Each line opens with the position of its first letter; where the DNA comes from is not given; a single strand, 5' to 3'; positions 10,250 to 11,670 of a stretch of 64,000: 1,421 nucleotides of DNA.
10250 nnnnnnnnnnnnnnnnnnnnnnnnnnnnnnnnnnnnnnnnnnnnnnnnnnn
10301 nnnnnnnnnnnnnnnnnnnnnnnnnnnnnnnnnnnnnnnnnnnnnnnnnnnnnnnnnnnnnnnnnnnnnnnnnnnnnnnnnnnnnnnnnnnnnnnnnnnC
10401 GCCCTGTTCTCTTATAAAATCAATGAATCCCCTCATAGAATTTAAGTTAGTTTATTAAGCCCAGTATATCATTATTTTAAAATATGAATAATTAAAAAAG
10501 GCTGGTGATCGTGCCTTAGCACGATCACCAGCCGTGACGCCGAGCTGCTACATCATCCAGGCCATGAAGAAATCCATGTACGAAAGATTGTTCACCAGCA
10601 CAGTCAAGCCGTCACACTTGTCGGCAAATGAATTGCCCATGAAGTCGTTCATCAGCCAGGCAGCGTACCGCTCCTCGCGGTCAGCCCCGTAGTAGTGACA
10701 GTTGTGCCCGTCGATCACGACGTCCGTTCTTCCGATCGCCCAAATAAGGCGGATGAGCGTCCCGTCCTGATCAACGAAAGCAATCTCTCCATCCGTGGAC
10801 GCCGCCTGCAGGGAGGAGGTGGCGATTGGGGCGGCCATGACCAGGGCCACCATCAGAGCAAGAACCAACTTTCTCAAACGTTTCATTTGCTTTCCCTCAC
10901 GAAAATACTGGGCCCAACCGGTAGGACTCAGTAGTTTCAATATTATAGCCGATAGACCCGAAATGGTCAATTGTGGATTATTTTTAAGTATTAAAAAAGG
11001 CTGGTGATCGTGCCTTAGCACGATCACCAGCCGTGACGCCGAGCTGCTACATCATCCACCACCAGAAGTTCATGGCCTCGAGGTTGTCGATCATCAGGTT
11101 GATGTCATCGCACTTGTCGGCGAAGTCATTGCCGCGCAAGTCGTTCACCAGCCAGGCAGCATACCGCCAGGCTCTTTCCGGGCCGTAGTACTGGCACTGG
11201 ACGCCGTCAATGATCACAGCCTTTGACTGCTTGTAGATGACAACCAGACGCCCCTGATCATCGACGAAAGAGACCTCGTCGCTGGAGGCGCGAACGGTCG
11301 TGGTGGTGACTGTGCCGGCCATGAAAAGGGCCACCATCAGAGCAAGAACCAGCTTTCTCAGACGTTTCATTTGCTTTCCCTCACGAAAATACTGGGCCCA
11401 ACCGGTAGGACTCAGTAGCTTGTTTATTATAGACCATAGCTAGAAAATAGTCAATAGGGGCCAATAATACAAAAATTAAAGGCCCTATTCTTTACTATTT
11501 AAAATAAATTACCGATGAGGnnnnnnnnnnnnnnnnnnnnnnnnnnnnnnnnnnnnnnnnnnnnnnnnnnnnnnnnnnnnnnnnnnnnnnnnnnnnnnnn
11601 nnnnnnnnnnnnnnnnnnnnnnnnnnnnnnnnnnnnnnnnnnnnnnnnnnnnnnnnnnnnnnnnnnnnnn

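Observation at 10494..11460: Tandemly duplicated cassette encoding small secreted Cys-containing proteins ending in WWMM, each with a consensus promoter and perfect terminator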

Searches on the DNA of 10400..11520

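Call 80: search_rna_families(source=window, start=10400, end=11520, threshold=evalue, max_evalue=1)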
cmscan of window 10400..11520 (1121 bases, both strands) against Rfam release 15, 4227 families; matches with E-value up to 1: 8.
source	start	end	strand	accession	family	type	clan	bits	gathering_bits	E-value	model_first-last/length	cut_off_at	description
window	10937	11032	+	RF02822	Srn266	Gene; sRNA;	-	21.5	63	0.96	1-112/112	no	Streptococcus RNA 266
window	10995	11039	+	RF04151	MIR4387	Gene; miRNA;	CL00144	21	84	0.24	1-109/109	no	MIR4387 microRNA precursor family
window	10967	11033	+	RF00630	P26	Gene;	-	18.8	36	0.39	1-66/66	no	Pseudomonas sRNA P26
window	10998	11071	-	RF00630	P26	Gene;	-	18.8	36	0.4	1-66/66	no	Pseudomonas sRNA P26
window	10475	10533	+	RF01416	NrrF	Gene; antisense;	-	18.8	60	0.49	97-160/160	no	NrrF RNA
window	10992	11036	-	RF04151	MIR4387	Gene; miRNA;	CL00144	18.8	84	0.97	1-109/109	no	MIR4387 microRNA precursor family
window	10440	10533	-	RF01619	ceN115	Gene; sRNA;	-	17.8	44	0.59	24-113/159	no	C. elegans sRNA ceN115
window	10499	10563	-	RF00630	P26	Gene;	-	17.5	36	0.84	1-66/66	no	Pseudomonas sRNA P26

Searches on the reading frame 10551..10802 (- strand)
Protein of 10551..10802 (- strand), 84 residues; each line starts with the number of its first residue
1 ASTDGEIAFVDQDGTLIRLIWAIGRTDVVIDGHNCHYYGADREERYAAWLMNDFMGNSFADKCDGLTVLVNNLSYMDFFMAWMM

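Call 37: find_related_loci(query=A3, collection=genome_contigs, flank=8000)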
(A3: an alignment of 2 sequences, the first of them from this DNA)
Query A3 (84 aa) in genome_contigs; peptide patterns used: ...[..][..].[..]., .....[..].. (x = any residue, [..] = any of these).
24 stretches matched a pattern, but none encodes a relative of the query by tblastn (E <= 1e-3).

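Call 40: search_solved_structures(query=A3, max_evalue=10, show_alignments=2)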
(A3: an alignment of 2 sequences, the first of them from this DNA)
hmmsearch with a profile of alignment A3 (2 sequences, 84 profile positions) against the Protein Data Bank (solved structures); distinct sequences matched with E-value up to 10: 5.
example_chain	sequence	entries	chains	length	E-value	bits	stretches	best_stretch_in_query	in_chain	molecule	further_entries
3klu_A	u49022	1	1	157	0.15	15.4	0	45-75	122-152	Uncharacterized protein yqbN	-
8b9z_e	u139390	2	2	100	0.16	15.3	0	37-59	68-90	NADH dehydrogenase [ubiquinone] iron-sulfur protein 5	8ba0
8esw_S5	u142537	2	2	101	0.16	15.3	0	37-59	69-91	NADH dehydrogenase [ubiquinone] iron-sulfur protein 5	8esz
8eww_A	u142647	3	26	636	1.7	12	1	39-72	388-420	Fatty acid amide hydrolase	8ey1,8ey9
6dhv_A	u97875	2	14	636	1.7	12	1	39-72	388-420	Fatty acid amide hydrolase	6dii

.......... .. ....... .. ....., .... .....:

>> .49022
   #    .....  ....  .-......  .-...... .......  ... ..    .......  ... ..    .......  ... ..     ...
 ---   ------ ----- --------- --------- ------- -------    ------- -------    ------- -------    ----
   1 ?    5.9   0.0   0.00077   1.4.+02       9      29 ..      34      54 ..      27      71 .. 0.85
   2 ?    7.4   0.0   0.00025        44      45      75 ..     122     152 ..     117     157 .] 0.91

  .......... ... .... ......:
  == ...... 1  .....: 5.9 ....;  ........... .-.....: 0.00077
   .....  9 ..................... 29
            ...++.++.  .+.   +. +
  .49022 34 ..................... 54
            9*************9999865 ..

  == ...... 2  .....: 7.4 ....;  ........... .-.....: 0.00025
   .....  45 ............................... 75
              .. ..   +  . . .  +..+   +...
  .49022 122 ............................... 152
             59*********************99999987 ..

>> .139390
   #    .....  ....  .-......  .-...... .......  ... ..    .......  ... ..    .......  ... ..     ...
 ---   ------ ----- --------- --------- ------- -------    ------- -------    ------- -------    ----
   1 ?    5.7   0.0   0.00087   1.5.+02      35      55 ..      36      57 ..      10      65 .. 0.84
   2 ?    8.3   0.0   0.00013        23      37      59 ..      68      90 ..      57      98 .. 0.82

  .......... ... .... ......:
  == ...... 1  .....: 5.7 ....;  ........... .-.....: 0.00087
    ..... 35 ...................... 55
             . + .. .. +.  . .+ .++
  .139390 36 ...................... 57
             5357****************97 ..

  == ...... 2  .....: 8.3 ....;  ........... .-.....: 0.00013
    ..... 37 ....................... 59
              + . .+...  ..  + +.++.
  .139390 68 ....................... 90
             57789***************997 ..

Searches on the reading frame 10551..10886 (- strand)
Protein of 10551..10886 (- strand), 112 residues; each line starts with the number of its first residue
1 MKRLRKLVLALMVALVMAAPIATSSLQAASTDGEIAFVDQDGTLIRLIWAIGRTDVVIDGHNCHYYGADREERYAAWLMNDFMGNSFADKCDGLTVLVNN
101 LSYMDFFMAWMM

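Call 6: search_protein_families(library=pfam, proteins=[window:10551-10886:-], max_evalue=10)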
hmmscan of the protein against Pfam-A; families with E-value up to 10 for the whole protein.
seq(112 aa): 0 families

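Call 7: search_protein_families(library=ncbifam, proteins=[window:10551-10886:-], max_evalue=10)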
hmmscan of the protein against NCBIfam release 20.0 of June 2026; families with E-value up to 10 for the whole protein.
seq(112 aa): 1 family
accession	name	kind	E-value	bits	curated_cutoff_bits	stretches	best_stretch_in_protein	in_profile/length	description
NF053819.1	EF0750_LPXTG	subfamily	0.18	12.3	47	1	1-40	1-43/105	EF2685/EF0750 family sortase-dependent surface protein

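Call 12: find_homologous_proteins(query=window:10551-10886:-, max_evalue=0.01)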
Query seq(112 aa) (112 aa): 2 proteins with E <= 0.01 among 7 candidates.
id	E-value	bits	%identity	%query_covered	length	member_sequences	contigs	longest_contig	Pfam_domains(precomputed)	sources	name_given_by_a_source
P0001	5.0e-69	247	100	100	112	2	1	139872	-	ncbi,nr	ncbi:MAG: hypothetical protein KBC81_01095 [Candidatus Pacebacteria bacterium]|nr:hypothetical prote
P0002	7.1e-27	111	53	100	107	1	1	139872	-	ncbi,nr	ncbi:MAG: hypothetical protein KBC81_01100 [Candidatus Pacebacteria bacterium]|nr:hypothetical prote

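Call 29: predict_structure(alignment_id=A2)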
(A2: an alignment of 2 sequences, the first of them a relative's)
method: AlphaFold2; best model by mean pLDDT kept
length: 112 residues; sequences in the alignment: 2
mean_pLDDT: 49.8   pTM: 0.31
mean pLDDT of the five models: 49.8, 45.7, 45.0, 44.7, 40.0
residues with pLDDT >= 90: 0; 70-90: 1; 50-70: 67; < 50: 44
segments of 3 or more residues with pLDDT < 50: 19-31, 38-40, 88-90, 92-112
pLDDT, mean of each block of 10 residues (from residue 1): 66 55 39 50 54 59 54 53 51 36 34 33
secondary structure, 60 per line:
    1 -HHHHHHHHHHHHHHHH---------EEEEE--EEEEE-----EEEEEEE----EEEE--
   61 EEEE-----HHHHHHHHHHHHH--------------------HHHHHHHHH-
elements in order: H2-17 E27-31 E34-38 E44-50 E55-58 E61-64 H70-82 H103-111

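Call 32: find_related_loci(query=A2, collection=viral_contigs, flank=5000)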
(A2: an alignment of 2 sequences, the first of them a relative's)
Query A2 (112 aa) in viral_contigs; peptide patterns used: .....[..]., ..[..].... (x = any residue, [..] = any of these).
71 stretches matched a pattern, but none encodes a relative of the query by tblastn (E <= 1e-3).

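Call 34: find_related_loci(query=A2, collection=metagenome_contigs, flank=8000)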
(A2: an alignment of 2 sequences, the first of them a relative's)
Query A2 (112 aa) in metagenome_contigs; peptide patterns used: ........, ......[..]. (x = any residue, [..] = any of these).
487 stretches matched a pattern, but none encodes a relative of the query by tblastn (E <= 1e-3).

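Call 38: find_encoding_contigs(protein=P0001, flank=10000, max_places=6)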
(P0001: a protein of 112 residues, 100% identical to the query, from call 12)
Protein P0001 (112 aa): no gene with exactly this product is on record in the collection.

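Call 41: search_protein_families(library=phrogs, proteins=[P0001, P0002], max_evalue=10)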
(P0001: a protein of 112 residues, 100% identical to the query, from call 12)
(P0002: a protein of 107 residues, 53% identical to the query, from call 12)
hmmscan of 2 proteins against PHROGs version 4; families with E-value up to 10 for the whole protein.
P0001 (112 aa): 1 family
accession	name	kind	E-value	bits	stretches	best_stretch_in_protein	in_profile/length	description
phrog_28027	-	unknown function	0.039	15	1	1-54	1-55/77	-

P0002 (107 aa): 3 families
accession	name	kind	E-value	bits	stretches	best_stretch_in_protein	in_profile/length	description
phrog_37927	-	unknown function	0.03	15.6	1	75-101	47-74/77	-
phrog_13170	-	unknown function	0.072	14.1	1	4-61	3-60/165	-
phrog_5474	-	unknown function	0.11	13.9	1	5-53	2-50/121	-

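Call 42: search_protein_families(library=padloc, proteins=[P0001, P0002], max_evalue=10)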
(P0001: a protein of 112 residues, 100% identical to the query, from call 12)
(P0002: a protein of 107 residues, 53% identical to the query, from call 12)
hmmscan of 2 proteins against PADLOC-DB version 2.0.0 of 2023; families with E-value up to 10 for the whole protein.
P0001 (112 aa): 1 family
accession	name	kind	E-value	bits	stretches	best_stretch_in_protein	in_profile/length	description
PDLC01186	Cmr5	-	0.031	12.2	1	46-79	43-71/137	"Cmr5gr11, new subfamily"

P0002 (107 aa): 0 families

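Call 52: find_encoding_contigs(protein=P0002, flank=10000, max_places=10)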
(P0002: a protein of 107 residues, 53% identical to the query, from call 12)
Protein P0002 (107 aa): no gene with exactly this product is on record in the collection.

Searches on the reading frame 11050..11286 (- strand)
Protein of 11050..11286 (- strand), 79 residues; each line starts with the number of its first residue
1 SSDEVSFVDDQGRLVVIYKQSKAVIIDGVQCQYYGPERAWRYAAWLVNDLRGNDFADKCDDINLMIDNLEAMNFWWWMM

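Call 46: predict_structure(alignment_id=A4)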
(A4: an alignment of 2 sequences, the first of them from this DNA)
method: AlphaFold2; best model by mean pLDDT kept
length: 79 residues; sequences in the alignment: 2
mean_pLDDT: 51.2   pTM: 0.37
mean pLDDT of the five models: 51.2, 42.5, 40.6, 40.0, 38.0
residues with pLDDT >= 90: 0; 70-90: 0; 50-70: 33; < 50: 46
segments of 3 or more residues with pLDDT < 50: 34-51, 53-79
pLDDT, mean of each block of 10 residues (from residue 1): 60 64 60 49 46 47 46 35
secondary structure, 60 per line:
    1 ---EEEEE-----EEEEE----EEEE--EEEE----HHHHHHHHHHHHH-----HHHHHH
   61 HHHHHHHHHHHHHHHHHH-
elements in order: E4-8 E14-18 E23-26 E29-32 H37-49 H55-78

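Call 74: fold_search(model_id=the predicted structure, library=pdb)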
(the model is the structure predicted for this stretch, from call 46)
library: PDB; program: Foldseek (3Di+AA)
matches with E <= 10: 453; with E <= 0.001: 0
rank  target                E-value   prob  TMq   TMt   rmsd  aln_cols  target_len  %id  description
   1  2ddm_A                8.4e-01  0.16  0.32  0.14   7.4        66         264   17  Crystal Structure of Pyridoxal Kinase from the Escherichia coli PdxK gene at 2.1 A resolution (released 2006-08-15)
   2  2ddo_A                8.9e-01  0.16  0.33  0.14   9.3        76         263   16  Crystal Structure of Pyridoxal Kinase from the Escherichia coli pdxK gene at 2.6 A resolution (released 2006-08-15)
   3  5zwa_B                1.1e+00  0.15  0.34  0.14   9.3        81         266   12  Crystal structure of Pyridoxal kinase (PdxK) from Salmonella typhimurium in complex with ADP, PL-linked to Lys233 via  (released 2019-05-29)
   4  3awx_B                1.2e+00  0.44  0.44  0.47   3.8        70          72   18  Crystal structure of Streptomyces tyrosinase in a complex with caddie H82Q mutant soaked in a Cu(II)-containing soluti (released 2011-06-29)
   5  1wx2_B                1.3e+00  0.25  0.37  0.39   5.1        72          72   22  Crystal Structure of the oxy-form of the copper-bound Streptomyces castaneoglobisporus tyrosinase complexed with a cad (released 2006-01-31)
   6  8ot2                  1.3e+00  0.21  0.36  0.15   4.4        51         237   18  Structural and functional studies of geldanamycin amide synthase ShGdmF (released 2024-05-01)
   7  2hqn_MODEL_1_A        1.3e+00  0.18  0.36  0.28  10.4        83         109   13  Structure of a Atypical Orphan Response Regulator Protein Revealed a New Phosphorylation-Independent Regulator (released 2007-05-08)
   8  9f1d_Ct               1.3e+00  0.07  0.19  0.14  12.8        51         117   22  Mammalian quaternary complex of a translating 80S ribosome, NAC, MetAP1 and NatA/E-HYPK (released 2024-08-21)
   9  8axb_A                1.4e+00  0.16  0.26  0.05  10.0        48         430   21  Cryo-EM structure of Cas12k-sgRNA binary complex (type V-K CRISPR-associated transposon) (released 2024-04-10)
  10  8bd6_A                1.4e+00  0.13  0.23  0.05   9.6        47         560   19  Cas12k-sgRNA-dsDNA-TnsC non-productive complex. (released 2022-12-28)
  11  1wx4_B                1.5e+00  0.30  0.40  0.43   4.7        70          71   23  Crystal structure of the oxy-form of the copper-bound Streptomyces castaneoglobisporus tyrosinase complexed with a cad (released 2006-01-31)
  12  8osv                  1.5e+00  0.20  0.36  0.14   4.4        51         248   18  Structural and functional studies of geldanamycin amide synthase ShGdmF (released 2024-05-01)
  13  9f1c_Ct               1.5e+00  0.06  0.20  0.14  12.8        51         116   22  Mammalian quaternary complex of a translating 80S ribosome, NAC, MetAP1 and NatA/E (released 2024-08-21)
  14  2zwf_B                1.6e+00  0.38  0.43  0.46   3.4        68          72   18  Crystal structure of the copper-bound tyrosinase in complex with a caddie protein from streptomyces castaneoglobisporu (released 2009-12-15)
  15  3awy_B                1.6e+00  0.23  0.36  0.39   4.8        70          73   24  Crystal structure of Streptomyces tyrosinase in a complex with caddie M84L mutant soaked in a Cu(II)-containing soluti (released 2011-06-29)
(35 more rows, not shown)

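Call 84: search_dna_similar(query=window:11050-11286:-, collection=plasmids, mode=protein, max_evalue=1, max_rows=10)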
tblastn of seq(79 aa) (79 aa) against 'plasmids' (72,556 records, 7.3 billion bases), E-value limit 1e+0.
No match.

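Call 85: search_dna_similar(query=window:11050-11286:-, collection=phages, mode=protein, max_evalue=1, max_rows=10)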
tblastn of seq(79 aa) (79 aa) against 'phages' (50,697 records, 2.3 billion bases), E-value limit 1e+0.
No match.

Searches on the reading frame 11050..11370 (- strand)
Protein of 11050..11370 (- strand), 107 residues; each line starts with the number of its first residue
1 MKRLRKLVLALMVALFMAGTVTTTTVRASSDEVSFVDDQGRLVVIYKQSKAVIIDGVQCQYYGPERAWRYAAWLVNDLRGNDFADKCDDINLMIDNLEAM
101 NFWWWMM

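Call 6: search_protein_families(library=pfam, proteins=[window:11050-11370:-], max_evalue=10)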
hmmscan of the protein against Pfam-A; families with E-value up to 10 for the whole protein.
seq(107 aa): 0 families

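Call 7: search_protein_families(library=ncbifam, proteins=[window:11050-11370:-], max_evalue=10)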
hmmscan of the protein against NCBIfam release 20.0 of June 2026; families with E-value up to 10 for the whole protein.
seq(107 aa): 1 family
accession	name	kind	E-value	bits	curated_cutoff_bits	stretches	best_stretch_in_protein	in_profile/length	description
TIGR04429.1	Phr_nterm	subfamily_domain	0.081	13.4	25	1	1-26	1-26/28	Phr family secreted Rap phosphatase inhibitor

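Call 20: search_protein_representatives(protein=window:11050-11370:-)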
Query: 107 residues. Proteins with E-value up to 0.001 (for the whole library): 4; up to 1e-10: 2; up to 1e-30: 1. The best 4 are listed.
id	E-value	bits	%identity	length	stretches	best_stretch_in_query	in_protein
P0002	7.3e-67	238.1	100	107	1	1-107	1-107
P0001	1.7e-27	111.5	56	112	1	1-107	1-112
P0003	4.7e-05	39.3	38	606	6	32-74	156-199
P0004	4.4e-04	36.2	33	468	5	58-99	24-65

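Call 87: search_protein_families(library=pfam, proteins=[P0003, P0004], max_evalue=0.001)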
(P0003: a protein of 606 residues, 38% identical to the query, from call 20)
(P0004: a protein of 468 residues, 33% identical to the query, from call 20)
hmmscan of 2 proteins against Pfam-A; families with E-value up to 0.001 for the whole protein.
P0003 (606 aa): 4 families
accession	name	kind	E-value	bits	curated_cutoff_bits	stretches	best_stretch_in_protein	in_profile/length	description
PF08238.18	Sel1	-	2.3e-98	319.6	30.7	10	415-450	1-36/36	Sel1 repeat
PF23310.1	TPR_27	-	2e-09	37.5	27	0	348-373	45-70/110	Plant tetratrico peptide repeats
PF22751.1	DUF488-N3a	-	7.1e-08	33.2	27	0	357-395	5-43/118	Active DUF488-N3 subclade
PF15619.11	Lebercilin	-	0.00078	19.5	34.3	0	53-94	114-155/193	Ciliary protein causing Leber congenital amaurosis disease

P0004 (468 aa): 2 families
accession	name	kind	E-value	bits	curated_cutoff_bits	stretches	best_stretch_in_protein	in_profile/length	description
PF24627.1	PUMA_CC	-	3.4e-08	33.8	30.1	0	36-64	15-43/74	PUMA coiled-coil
PF25481.1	Nucleoprot-TPR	-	3.6e-05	24.2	27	0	26-64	37-75/80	Nucleoprotein TPR-like domain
